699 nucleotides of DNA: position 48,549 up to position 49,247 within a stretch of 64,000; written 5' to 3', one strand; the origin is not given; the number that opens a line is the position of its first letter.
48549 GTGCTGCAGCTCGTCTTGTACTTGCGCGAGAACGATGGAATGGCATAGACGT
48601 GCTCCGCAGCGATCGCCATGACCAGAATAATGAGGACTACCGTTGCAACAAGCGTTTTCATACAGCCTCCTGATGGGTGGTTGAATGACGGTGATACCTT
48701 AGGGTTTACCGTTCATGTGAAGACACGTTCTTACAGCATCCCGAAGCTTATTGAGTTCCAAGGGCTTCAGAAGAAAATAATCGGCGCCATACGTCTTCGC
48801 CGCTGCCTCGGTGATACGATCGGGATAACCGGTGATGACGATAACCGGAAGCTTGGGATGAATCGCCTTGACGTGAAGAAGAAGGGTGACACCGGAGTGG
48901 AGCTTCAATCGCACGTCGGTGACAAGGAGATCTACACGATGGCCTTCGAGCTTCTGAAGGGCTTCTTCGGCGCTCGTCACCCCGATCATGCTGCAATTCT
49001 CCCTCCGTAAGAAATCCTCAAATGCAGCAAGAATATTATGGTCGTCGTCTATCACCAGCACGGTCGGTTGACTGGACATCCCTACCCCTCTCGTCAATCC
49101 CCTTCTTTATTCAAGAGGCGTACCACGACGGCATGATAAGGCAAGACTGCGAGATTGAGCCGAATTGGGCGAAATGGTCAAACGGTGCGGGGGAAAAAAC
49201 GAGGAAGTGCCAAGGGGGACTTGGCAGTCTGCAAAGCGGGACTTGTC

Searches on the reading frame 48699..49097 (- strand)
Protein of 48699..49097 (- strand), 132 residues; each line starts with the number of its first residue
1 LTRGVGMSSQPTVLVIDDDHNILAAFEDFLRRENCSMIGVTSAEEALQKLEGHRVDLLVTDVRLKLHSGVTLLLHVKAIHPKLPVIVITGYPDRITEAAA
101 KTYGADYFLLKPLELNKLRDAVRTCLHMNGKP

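Call 72: search_protein_families(library=ncbifam, proteins=[window:48699-49097:-], max_evalue=0.0001)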
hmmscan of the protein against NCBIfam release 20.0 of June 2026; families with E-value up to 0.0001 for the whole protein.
window:48699-49097:- (132 aa): 71 families (the best 25 are shown)
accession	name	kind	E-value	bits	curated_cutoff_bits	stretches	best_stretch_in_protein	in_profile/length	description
NF053512.1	nitric_RR_NosR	exception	8.3e-20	71.2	400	1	13-127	1-116/422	response regulator c-di-GMP phosphodiesterase, NosR family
TIGR01818.1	ntrC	equivalog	3.3e-19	69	558.6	1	13-122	1-110/463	nitrogen regulation protein NR(I)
NF006900.1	PRK09390.1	equivalog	6.4e-17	61.8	255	1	7-127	1-121/203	response regulator FixJ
NF047793.1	ResRegPgtA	equivalog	9.7e-17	60.9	650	1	8-127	3-122/414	two-component system response regulator PgtA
NF007969.0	PRK10693.1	equivalog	1.3e-14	54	329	1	12-127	9-125/337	two-component system response regulator RssB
NF011695.0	PRK15115.1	equivalog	1.7e-13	50.2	763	1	12-127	8-123/445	two-component system response regulator GlrR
NF007689.0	PRK10365.1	equivalog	2.1e-13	49.9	760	1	12-126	7-121/441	sigma-54-dependent response regulator transcription factor ZraR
NF041946.1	LuxO_transreg_Vib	equivalog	2.9e-13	49.4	800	1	16-129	2-115/463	quorum-sensing sigma-54 dependent transcriptional regulator LuxO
NF008469.0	PRK11361.1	equivalog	4.7e-13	48.6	714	1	7-129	1-123/461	acetoacetate metabolism transcriptional regulator AtoC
NF008176.1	PRK10923.1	equivalog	4.9e-13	48.5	620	1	12-117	5-110/469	nitrogen regulation protein NR(I)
NF051870.1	NAssimRespRegNtrX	equivalog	1.9e-12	46.9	600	1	13-123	4-116/452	nitrogen assimilation response regulator NtrX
NF012227.0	AdeR_RR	equivalog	4e-12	46.1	340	1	11-126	12-126/239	efflux system response regulator transcription factor AdeR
NF033117.2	vanR_ACDEGLN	exception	4.9e-12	45.9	350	1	13-125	1-112/226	VanR-ABDEGLN family response regulator transcription factor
NF041832.1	near_NosP_CTERM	subfamily_domain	6.3e-12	45.2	400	1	10-124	251-368/370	NahK/ErcS family hybrid sensor histidine kinase/response regulator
NF000401.1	vanR-A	exception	8e-12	45.1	500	1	12-124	4-115/231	vancomycin resistance response regulator transcription factor VanR-A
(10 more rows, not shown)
